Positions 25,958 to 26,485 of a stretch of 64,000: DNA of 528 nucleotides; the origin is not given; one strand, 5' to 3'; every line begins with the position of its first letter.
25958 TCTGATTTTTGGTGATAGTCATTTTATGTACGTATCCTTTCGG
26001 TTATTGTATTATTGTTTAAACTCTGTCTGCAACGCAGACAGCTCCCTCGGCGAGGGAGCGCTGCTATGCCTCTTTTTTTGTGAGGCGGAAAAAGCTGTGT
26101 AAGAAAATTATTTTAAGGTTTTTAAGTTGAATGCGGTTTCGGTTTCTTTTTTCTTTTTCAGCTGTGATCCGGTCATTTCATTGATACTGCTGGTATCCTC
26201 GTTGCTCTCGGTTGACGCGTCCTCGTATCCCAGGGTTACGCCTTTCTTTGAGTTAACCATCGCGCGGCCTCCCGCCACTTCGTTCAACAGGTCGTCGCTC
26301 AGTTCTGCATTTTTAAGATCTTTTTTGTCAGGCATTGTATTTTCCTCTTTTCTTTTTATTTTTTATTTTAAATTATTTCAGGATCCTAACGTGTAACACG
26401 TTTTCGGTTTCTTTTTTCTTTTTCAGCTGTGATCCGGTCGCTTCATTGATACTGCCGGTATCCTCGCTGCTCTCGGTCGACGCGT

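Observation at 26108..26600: Tandemly duplicated GG-leader peptides with atypical, highly hydrophilic cores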

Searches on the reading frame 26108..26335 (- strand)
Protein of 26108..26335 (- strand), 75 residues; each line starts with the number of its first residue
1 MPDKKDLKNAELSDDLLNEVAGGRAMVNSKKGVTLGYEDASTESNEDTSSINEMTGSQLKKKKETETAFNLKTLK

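Call 5: search_protein_families(library=pfam, proteins=[window:26108-26335:-], max_evalue=0.01)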
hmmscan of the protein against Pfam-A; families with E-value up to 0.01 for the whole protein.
window:26108-26335:- (75 aa): 0 families

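Call 7: search_protein_families(library=ncbifam, proteins=[window:26108-26335:-], max_evalue=1)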
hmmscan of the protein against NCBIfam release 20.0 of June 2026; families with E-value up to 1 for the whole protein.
window:26108-26335:- (75 aa): 2 families
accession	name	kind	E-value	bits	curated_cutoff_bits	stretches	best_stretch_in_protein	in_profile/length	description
TIGR04495.1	RiPP_XyeA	equivalog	0.04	14.1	33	1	3-23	18-38/50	XyeA family cyclophane-containing RiPP triceptide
TIGR04497.1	GRASP_targ_2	subfamily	0.1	12.6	32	1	10-26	13-29/50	putative ATP-grasp target RiPP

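Call 8: find_homologous_proteins(query=window:26108-26335:-, max_evalue=0.01)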
Query window:26108-26335:- (75 aa): 5 proteins with E <= 0.01 among 7 candidates.
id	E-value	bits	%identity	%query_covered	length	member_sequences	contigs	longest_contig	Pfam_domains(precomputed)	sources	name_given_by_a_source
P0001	3.9e-38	145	99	100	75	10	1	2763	-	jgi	-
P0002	1.3e-31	125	85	100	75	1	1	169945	-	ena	-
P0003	7.7e-27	110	80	100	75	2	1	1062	-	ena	-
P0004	9.1e-24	100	72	100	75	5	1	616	-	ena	-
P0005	2.6e-22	96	68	100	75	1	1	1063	-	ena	-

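Call 11: find_encoding_contigs(protein=P0002, flank=10000, max_places=4)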
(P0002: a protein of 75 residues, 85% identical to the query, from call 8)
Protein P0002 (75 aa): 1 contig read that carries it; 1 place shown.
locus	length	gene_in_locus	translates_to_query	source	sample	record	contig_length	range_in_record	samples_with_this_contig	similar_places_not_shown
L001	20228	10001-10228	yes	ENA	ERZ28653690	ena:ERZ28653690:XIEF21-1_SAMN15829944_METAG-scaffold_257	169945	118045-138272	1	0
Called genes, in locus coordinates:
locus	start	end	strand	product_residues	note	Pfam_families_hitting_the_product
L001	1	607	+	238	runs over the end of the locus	PF00899:ThiF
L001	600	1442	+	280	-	PF01171:ATP_bind_3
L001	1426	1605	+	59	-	-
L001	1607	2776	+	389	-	PF04616:Glyco_hydro_43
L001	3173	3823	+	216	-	PF00072:Response_reg, PF04397:LytTR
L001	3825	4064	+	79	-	-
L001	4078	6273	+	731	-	PF03412:Peptidase_C39, PF13529:Peptidase_C39_2 (faint), PF00664:ABC_membrane, PF02463:SMC_N (faint), PF00005:ABC_tran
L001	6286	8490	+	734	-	PF00664:ABC_membrane, PF00005:ABC_tran, PF02463:SMC_N (faint)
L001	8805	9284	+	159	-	PF04542:Sigma70_r2, PF08281:Sigma70_r4_2, PF04545:Sigma70_r4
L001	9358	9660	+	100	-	-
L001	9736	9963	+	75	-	-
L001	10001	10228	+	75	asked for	-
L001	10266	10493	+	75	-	-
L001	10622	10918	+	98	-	PF01740:STAS, PF13466:STAS_2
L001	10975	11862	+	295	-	PF09924:LPG_synthase_C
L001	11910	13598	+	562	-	PF01554:MatE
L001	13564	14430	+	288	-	PF13527:Acetyltransf_9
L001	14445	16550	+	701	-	PF07228:SpoIIE, PF13581:HATPase_c_2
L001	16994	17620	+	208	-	PF01381:HTH_3, PF12844:HTH_19, PF13560:HTH_31 (weak)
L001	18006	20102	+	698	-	PF12437:GSIII_N, PF00120:Gln-synt_C, PF18318:Gln-synt_C-ter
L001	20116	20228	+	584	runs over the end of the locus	PF00909:Ammonium_transp, PF00543:P-II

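Call 16: find_related_loci(query=A1, collection=genome_contigs, flank=10000)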
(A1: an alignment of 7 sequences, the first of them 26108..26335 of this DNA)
Query A1 (75 aa) in genome_contigs; peptide patterns used: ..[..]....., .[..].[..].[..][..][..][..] (x = any residue, [..] = any of these).
127 stretches matched a pattern, but none encodes a relative of the query by tblastn (E <= 1e-3).

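Call 30: search_protein_representatives(alignment_id=A1)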
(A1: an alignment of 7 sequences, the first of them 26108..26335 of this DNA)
Query: 7 sequences, 75 profile positions. Proteins with E-value up to 0.001 (for the whole library): 9; up to 1e-10: 2; up to 1e-30: 1. The best 9 are listed.
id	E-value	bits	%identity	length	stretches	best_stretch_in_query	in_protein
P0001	4.0e-42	158.3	-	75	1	1-75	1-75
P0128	1.1e-15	73.5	-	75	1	1-75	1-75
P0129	8.1e-10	54.7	-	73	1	1-72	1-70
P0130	1.1e-07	47.9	-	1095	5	8-41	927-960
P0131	5.8e-06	42.4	-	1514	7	22-56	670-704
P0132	1.0e-05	41.6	-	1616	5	9-41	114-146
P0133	7.1e-05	38.9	-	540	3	6-53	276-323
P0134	3.5e-04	36.7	-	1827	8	7-41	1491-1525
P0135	5.1e-04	36.2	-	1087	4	7-41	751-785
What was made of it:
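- The family is very small (calls 8, 30).
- Tried and rejected: Family breadth therefore rests on the two protein searches (calls 8, 30).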

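Call 33: find_encoding_contigs(protein=P0128, flank=10000, max_places=3)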
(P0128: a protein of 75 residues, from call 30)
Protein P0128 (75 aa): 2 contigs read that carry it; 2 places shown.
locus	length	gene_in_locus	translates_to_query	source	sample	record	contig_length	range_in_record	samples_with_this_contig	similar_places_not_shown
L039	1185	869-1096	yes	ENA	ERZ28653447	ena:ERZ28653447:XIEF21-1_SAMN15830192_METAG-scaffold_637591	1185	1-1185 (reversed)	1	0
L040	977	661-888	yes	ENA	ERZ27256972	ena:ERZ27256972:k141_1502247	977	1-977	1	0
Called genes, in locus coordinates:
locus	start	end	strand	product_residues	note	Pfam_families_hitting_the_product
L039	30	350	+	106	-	-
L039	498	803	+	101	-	-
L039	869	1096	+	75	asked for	-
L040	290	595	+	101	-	-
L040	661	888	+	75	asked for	-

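Call 34: find_encoding_contigs(protein=P0129, flank=10000, max_places=3)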
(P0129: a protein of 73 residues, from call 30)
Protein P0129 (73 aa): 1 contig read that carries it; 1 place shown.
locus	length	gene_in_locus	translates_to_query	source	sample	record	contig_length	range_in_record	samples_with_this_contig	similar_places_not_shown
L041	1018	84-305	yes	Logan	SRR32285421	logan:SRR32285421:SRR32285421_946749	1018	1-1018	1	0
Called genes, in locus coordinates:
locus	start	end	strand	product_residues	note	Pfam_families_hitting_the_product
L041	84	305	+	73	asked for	-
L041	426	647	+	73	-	-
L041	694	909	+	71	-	-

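Call 42: search_solved_structures(query=A1, max_evalue=10, show_alignments=3)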
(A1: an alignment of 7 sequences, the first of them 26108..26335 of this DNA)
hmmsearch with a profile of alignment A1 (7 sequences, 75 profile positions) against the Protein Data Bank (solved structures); distinct sequences matched with E-value up to 10: 0.
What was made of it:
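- Closest known: PCAT1 and its cargo CtA from Clostridium thermocellum. Different: There is no detectable sequence relation between the cores (PDB search gave nothing, call 42).
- There are no Pfam, NCBIfam or PDB matches (calls 5, 7, 42).
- Tried and rejected: PDB sequence search with the peptide profile gave nothing (call 42).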

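Call 53: find_related_loci(query=A4, collection=metagenome_contigs, flank=10000)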
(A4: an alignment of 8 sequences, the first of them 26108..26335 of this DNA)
Query A4 (75 aa) in metagenome_contigs; peptide patterns used: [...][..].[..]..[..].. (x = any residue, [..] = any of these).
133 stretches matched a pattern, but none encodes a relative of the query by tblastn (E <= 1e-3).
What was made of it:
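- Tried and rejected: Scans of GTDB genomes and of JGI metagenomes with the peptide alignments found no relatives (calls 16, 53).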

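Call 59: predict_structure(alignment_id=A1)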
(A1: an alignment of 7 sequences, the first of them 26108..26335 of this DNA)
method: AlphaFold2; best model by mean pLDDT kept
length: 75 residues; sequences in the alignment: 7
mean_pLDDT: 61.2   pTM: 0.18
mean pLDDT of the five models: 61.2, 59.7, 55.9, 54.6, 49.7
residues with pLDDT >= 90: 0; 70-90: 3; 50-70: 71; < 50: 1
segments of 3 or more residues with pLDDT < 50: none
pLDDT, mean of each block of 10 residues (from residue 1): 61 66 57 61 64 63 60 54
secondary structure, 60 per line:
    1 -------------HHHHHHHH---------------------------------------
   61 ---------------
elements in order: H14-21
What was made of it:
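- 26108..26335 (-): pep1: 75-aa precursor, leader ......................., 52-aa hydrophilic core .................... AlphaFold2 shows only the leader helix 14-21, core as coil, mean pLDDT 61 (call 59).
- On Double-glycine-leader peptides (PCAT/AMS substrates): Helix 14-21 in the AlphaFold2 model (call 59).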
